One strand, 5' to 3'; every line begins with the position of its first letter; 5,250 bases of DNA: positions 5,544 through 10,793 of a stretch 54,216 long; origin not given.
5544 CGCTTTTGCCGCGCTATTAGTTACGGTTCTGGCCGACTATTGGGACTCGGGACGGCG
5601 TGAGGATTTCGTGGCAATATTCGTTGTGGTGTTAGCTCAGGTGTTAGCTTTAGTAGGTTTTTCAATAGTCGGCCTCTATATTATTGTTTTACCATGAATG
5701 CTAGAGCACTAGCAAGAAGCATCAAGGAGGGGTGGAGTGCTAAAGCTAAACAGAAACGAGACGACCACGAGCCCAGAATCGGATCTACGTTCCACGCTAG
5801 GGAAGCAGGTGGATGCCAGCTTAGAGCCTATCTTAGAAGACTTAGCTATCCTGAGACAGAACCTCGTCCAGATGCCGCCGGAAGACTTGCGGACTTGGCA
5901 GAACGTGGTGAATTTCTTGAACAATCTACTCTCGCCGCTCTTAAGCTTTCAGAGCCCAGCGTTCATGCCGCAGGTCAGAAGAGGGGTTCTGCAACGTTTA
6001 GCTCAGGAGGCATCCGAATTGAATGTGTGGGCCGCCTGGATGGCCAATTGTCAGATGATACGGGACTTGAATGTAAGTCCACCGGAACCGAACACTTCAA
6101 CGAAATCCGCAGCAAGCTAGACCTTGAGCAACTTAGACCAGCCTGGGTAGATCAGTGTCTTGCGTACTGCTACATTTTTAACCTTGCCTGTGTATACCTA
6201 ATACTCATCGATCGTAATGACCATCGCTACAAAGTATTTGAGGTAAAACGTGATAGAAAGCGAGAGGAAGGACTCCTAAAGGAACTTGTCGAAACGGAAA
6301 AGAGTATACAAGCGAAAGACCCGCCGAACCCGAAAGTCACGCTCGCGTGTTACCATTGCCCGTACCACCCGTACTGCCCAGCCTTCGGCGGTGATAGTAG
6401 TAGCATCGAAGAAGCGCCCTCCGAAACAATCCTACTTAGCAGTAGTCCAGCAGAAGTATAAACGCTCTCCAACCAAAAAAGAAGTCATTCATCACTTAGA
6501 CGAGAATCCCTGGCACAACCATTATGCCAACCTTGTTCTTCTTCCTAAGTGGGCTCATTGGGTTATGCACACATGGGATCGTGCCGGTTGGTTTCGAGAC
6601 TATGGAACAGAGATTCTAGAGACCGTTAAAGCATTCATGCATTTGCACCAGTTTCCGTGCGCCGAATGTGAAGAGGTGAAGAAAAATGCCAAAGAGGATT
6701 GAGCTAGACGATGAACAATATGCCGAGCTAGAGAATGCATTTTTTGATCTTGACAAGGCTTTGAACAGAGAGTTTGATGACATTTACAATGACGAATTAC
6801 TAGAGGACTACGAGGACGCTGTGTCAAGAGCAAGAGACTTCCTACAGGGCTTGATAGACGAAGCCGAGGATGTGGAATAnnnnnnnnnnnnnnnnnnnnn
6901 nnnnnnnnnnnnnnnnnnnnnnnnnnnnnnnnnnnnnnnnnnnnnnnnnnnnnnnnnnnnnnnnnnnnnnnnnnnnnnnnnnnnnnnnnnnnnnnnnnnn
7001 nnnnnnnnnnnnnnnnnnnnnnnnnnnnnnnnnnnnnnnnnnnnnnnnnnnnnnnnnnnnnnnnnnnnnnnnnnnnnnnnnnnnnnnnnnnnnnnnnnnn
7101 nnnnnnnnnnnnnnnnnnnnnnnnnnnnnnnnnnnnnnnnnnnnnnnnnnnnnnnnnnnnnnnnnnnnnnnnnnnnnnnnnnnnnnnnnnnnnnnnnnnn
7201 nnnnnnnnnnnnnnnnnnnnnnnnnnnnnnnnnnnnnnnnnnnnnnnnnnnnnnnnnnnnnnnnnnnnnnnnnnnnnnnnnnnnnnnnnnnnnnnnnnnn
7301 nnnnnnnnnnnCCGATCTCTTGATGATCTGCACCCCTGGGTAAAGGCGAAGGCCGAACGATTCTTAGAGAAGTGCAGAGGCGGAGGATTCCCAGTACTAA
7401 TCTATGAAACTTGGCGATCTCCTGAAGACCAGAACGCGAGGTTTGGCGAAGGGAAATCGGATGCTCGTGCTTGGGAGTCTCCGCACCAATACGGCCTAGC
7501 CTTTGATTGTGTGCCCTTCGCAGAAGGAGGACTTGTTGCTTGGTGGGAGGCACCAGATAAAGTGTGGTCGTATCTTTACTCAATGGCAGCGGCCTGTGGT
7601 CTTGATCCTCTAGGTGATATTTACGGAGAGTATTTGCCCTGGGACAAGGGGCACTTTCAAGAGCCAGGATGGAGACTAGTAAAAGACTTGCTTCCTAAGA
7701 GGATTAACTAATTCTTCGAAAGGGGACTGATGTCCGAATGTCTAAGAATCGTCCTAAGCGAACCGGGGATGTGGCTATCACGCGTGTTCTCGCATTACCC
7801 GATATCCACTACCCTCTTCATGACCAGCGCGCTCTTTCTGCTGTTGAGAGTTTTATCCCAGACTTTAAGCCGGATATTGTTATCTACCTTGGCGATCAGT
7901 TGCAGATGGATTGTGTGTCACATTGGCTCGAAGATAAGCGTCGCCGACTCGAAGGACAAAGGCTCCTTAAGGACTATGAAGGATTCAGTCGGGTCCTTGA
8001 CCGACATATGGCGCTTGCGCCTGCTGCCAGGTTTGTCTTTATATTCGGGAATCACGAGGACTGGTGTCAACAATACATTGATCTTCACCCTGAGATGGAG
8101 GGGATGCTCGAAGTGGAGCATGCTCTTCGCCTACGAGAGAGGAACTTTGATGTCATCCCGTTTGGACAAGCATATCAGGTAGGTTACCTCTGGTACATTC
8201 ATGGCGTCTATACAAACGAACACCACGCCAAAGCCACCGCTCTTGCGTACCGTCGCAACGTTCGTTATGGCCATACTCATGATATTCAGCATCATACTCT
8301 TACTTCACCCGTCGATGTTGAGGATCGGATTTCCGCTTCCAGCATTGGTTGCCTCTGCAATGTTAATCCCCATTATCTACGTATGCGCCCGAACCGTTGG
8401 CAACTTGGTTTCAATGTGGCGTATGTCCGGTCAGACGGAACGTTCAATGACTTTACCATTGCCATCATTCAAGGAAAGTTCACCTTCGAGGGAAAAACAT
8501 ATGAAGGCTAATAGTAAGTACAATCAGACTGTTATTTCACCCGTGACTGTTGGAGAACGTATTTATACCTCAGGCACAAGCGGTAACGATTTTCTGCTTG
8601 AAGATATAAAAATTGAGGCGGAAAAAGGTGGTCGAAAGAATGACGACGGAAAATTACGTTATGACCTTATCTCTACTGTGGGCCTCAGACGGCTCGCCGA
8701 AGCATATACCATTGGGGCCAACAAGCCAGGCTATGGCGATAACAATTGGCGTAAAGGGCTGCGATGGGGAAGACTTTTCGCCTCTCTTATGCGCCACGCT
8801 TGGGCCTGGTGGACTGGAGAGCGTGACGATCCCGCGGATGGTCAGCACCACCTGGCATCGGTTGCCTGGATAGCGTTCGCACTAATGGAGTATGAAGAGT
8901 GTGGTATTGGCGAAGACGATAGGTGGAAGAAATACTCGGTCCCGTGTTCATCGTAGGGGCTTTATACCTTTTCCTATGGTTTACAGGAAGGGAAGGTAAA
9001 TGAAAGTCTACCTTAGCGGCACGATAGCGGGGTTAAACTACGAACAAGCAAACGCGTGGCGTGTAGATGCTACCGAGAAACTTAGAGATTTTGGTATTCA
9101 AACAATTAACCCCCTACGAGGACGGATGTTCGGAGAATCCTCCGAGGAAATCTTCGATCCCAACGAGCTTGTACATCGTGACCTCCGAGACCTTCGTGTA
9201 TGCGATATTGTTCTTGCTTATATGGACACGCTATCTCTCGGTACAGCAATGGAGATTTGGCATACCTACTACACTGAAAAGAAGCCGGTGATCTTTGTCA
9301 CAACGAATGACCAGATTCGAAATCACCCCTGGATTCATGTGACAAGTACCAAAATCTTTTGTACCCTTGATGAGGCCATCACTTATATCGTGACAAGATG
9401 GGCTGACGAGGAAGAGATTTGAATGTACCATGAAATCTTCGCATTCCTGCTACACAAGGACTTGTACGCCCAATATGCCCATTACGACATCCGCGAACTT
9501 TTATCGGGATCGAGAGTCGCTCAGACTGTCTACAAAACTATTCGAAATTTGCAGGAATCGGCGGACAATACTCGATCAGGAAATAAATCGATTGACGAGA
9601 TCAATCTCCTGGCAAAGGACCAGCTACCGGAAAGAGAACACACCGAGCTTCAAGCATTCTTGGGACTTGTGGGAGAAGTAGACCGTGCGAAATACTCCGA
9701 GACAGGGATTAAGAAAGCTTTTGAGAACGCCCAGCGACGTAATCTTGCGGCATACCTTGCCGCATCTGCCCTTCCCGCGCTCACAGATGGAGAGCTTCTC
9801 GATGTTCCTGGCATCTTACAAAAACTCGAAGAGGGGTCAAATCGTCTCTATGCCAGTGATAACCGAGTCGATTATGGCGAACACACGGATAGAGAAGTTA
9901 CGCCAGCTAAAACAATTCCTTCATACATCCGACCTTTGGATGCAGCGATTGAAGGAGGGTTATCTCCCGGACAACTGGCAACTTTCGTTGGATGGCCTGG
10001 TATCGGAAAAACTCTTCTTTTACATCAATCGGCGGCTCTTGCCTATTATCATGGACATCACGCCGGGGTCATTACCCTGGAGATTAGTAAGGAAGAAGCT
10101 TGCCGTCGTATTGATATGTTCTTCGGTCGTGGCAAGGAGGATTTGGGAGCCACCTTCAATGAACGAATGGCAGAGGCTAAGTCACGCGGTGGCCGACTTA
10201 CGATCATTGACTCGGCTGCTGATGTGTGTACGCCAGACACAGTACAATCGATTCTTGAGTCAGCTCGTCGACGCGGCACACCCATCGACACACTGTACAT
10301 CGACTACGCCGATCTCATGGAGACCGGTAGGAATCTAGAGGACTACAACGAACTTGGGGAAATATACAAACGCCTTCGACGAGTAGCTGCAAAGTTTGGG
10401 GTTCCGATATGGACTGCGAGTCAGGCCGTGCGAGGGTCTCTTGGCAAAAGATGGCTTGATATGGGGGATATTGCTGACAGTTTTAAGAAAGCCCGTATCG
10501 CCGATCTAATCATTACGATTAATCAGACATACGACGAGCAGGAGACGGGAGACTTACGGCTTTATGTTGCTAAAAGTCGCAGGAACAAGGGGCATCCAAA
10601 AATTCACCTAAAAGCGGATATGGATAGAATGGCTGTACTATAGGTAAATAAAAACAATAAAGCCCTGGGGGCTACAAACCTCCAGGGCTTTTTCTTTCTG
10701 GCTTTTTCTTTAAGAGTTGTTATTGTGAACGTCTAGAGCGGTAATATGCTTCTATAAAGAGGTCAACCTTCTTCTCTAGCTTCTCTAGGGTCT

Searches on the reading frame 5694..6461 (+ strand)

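Call 42: search_protein_families(library=pfam, proteins=[window:5694-6461:+], max_evalue=0.01)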
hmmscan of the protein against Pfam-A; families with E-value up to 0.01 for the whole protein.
window:5694-6461:+ (255 aa): 1 family
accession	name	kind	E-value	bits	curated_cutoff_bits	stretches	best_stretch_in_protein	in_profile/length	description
PF01930.23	Cas_Cas4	-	0.00024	21.7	22.7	1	179-228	109-158/160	Domain of unknown function DUF83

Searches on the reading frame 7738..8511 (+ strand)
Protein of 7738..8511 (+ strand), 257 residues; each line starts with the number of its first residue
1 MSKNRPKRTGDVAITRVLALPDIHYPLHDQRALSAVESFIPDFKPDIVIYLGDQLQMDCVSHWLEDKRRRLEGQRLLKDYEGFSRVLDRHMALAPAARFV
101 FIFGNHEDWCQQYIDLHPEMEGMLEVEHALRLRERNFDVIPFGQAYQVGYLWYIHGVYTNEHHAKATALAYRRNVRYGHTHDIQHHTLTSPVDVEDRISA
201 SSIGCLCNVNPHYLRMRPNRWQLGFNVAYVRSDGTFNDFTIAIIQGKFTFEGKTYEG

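Call 42: search_protein_families(library=pfam, proteins=[window:7738-8511:+], max_evalue=0.01)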
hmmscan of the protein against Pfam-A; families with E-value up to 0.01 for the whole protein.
window:7738-8511:+ (257 aa): 1 family
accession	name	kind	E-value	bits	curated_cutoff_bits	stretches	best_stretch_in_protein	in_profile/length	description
PF00149.33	Metallophos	-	4.8e-07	30.8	21.5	1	16-174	2-131/191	Calcineurin-like phosphoesterase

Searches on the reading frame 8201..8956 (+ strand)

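Call 42: search_protein_families(library=pfam, proteins=[window:8201-8956:+], max_evalue=0.01)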
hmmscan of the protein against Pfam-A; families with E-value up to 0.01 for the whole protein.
window:8201-8956:+ (251 aa): 1 family
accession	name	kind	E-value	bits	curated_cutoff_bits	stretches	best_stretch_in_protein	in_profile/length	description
PF18909.5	dGTP_diPhyd_N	-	7.2e-29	100.1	27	1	143-241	3-99/99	dATP/dGTP diphosphohydrolase, N-terminal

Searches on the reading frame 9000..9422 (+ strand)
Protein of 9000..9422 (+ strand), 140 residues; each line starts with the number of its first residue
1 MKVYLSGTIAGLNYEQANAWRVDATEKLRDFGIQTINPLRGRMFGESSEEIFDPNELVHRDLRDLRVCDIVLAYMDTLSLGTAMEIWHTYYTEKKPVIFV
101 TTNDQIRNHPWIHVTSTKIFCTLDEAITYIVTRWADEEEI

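Call 42: search_protein_families(library=pfam, proteins=[window:9000-9422:+], max_evalue=0.01)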
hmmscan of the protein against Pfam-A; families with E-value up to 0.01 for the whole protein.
window:9000-9422:+ (140 aa): 2 families
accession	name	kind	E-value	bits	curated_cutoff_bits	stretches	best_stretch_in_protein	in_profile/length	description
PF15891.11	Nuc_deoxyri_tr2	-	7.8e-09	36.3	30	1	2-101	3-102/105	Nucleoside 2-deoxyribosyltransferase like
PF05014.21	Nuc_deoxyrib_tr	-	1.6e-07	31.9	28.8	1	3-104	1-101/117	Nucleoside 2-deoxyribosyltransferase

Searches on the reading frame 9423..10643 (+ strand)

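Call 42: search_protein_families(library=pfam, proteins=[window:9423-10643:+], max_evalue=0.01)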
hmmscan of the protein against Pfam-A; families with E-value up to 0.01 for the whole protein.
window:9423-10643:+ (406 aa): 6 families
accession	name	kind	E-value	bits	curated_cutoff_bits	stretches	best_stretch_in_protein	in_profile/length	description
PF03796.21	DnaB_C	-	5.5e-15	55.9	27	1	165-388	2-237/255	DnaB-like helicase C terminal domain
PF13481.12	AAA_25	-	1.1e-07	32.1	27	1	161-332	11-187/195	AAA domain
PF06745.19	ATPase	-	0.00026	20.9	26.6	1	165-232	1-69/231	KaiC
PF13401.12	AAA_22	-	0.0023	18.7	27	0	184-306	6-102/130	AAA domain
PF00004.35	AAA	-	0.0024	18.8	21.2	0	188-251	3-56/131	ATPase family associated with various cellular activities (AAA)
PF13671.12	AAA_33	-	0.0031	18.2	27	0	187-294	3-105/143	AAA domain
